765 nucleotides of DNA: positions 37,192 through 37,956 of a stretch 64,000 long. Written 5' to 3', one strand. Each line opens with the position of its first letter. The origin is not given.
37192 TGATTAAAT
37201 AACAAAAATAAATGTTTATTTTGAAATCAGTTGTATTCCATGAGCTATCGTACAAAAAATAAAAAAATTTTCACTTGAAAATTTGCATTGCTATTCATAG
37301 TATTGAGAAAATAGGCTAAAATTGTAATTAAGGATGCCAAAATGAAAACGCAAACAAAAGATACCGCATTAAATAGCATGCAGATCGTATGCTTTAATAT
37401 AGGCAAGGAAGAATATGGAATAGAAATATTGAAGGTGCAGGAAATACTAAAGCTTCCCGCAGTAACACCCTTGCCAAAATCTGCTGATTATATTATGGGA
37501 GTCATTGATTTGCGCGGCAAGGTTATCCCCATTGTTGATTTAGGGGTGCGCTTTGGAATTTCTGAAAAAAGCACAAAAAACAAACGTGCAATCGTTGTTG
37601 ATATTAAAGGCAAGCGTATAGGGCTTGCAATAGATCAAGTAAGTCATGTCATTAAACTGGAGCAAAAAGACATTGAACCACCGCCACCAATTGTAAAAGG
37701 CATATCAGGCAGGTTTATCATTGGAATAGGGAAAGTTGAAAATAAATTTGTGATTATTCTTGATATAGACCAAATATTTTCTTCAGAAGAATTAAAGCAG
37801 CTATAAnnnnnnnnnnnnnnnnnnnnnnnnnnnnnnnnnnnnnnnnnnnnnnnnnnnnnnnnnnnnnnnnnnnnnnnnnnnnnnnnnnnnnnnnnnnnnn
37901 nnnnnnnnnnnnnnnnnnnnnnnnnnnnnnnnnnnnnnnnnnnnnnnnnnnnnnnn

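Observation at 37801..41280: flgM / Fe-ADH-family gene / larB / larC operon: nickel-pincer cofactor genes without larA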

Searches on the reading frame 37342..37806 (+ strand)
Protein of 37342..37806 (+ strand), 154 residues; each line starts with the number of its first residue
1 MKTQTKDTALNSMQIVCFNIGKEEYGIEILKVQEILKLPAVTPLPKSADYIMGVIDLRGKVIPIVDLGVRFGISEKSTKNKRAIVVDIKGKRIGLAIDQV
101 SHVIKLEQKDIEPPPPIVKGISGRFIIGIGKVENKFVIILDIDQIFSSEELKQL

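Call 3: search_protein_families(library=pfam, proteins=[window:37342-37806:+], max_evalue=0.01)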
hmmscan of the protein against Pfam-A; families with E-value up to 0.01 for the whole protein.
window:37342-37806:+ (154 aa): 1 family
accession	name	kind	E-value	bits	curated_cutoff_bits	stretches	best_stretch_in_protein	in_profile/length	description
PF01584.24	CheW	-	2e-40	138.1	23.5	1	14-149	1-137/138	CheW-like domain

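Call 4: search_protein_families(library=ncbifam, proteins=[window:37342-37806:+], max_evalue=0.01)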
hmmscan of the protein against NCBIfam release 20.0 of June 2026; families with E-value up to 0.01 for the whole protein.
window:37342-37806:+ (154 aa): 3 families
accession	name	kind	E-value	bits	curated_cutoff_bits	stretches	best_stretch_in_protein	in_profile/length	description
NF007903.0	PRK10612.1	equivalog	3.5e-30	104.9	260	1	14-152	18-157/167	chemotaxis protein CheW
NF041336.1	CheA_Halo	equivalog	3.6e-06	25.9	950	1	13-143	542-664/666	chemotaxis protein CheA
NF007835.0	PRK10547.1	equivalog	3.8e-05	22.5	793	1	54-143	567-654/670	chemotaxis protein CheA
